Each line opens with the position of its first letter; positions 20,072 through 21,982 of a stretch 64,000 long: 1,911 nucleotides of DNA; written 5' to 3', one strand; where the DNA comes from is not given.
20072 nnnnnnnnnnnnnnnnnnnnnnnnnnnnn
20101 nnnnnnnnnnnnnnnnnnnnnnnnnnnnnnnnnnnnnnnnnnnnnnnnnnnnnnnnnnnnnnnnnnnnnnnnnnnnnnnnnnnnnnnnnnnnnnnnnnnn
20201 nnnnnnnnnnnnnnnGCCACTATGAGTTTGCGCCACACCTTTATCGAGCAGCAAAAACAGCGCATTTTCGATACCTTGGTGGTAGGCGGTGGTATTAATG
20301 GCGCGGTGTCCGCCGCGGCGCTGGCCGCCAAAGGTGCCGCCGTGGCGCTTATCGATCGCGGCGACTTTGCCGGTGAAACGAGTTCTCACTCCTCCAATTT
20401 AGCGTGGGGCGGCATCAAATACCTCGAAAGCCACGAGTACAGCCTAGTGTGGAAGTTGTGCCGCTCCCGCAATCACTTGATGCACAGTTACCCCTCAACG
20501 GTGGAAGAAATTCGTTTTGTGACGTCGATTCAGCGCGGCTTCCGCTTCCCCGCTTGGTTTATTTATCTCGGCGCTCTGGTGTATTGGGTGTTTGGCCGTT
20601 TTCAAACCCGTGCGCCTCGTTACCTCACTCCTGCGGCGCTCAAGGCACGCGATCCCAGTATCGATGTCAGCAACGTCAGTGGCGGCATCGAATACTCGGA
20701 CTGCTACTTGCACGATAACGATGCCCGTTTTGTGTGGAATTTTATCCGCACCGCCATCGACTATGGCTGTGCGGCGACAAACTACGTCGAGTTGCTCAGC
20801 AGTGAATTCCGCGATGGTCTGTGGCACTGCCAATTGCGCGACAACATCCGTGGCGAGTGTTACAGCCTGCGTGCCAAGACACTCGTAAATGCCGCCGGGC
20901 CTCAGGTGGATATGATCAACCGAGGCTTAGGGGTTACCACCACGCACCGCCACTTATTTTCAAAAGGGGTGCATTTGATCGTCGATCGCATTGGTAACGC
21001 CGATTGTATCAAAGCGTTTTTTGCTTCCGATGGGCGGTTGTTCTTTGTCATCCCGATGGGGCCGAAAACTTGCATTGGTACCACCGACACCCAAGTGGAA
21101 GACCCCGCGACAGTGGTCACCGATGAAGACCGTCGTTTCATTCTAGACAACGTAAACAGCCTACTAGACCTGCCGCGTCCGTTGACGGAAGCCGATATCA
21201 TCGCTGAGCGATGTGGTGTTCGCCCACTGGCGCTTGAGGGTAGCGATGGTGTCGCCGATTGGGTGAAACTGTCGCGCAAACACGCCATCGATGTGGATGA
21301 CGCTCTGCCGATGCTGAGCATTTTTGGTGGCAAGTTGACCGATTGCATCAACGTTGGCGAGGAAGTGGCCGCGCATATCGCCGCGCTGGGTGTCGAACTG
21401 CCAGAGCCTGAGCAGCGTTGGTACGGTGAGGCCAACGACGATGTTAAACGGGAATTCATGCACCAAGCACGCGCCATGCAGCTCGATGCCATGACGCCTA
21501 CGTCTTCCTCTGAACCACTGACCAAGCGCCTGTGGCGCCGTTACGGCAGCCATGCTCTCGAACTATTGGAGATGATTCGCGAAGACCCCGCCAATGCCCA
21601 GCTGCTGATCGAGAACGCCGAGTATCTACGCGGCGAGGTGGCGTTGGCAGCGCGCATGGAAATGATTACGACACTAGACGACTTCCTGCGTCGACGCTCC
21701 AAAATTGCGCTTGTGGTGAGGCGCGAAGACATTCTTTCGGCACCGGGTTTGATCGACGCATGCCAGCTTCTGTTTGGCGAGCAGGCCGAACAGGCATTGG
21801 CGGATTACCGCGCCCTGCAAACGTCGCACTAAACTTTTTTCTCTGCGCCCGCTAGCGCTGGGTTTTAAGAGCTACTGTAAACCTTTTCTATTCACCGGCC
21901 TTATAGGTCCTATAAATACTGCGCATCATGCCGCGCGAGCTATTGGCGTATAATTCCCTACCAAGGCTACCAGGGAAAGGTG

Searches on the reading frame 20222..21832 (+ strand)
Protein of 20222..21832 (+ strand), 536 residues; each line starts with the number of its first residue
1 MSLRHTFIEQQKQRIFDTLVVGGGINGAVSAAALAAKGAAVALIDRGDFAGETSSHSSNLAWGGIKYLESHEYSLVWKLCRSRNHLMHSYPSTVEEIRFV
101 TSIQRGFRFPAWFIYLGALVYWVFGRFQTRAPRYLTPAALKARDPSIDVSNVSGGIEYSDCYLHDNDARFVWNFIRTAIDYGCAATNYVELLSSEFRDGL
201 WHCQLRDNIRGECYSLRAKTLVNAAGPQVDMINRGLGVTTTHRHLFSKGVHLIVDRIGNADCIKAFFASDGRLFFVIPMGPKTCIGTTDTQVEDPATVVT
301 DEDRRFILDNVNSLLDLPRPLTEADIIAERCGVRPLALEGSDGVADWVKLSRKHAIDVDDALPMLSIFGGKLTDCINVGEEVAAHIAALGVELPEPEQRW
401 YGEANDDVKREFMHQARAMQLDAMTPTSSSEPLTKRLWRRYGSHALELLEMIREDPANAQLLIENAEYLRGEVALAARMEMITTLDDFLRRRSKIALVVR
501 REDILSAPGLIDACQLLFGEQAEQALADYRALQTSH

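Call 36: find_encoding_contigs(protein=window:20222-21832:+, flank=10000, max_places=1)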
Protein window:20222-21832:+ (536 aa): 12 contigs read that carry it; 1 place shown.
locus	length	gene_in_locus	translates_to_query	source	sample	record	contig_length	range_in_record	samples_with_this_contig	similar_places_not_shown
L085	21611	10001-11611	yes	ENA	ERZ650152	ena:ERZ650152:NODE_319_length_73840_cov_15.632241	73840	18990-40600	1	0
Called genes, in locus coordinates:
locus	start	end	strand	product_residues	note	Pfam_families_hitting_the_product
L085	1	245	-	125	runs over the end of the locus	PF04355:BamE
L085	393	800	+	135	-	PF01475:FUR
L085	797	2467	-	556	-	PF02463:SMC_N, PF13476:AAA_23, PF13555:AAA_29 (faint), PF13304:AAA_21 (faint)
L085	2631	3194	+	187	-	PF01025:GrpE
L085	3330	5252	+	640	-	PF00012:HSP70, PF06723:MreB_Mbl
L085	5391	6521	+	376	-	PF00226:DnaJ, PF01556:DnaJ_C, PF00684:DnaJ_CXXCXGXG, PF27439:DnaJ_C_2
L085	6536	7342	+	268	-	PF01113:DapB_N, PF05173:DapB_C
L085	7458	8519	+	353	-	PF00532:Peripla_BP_1, PF13377:Peripla_BP_3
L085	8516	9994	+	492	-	PF00370:FGGY_N, PF02782:FGGY_C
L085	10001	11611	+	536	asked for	PF01266:DAO, PF13450:NAD_binding_8 (weak), PF16901:DAO_C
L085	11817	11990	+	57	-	-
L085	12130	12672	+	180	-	-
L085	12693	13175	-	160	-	PF13404:HTH_AsnC-type, PF13412:HTH_24, PF01047:MarR, PF09339:HTH_IclR (weak), PF12802:MarR_2, PF01037:AsnC_trans_reg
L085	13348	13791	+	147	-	PF00717:Peptidase_S24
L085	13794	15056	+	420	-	PF00817:IMS, PF11799:IMS_C, PF13438:DUF4113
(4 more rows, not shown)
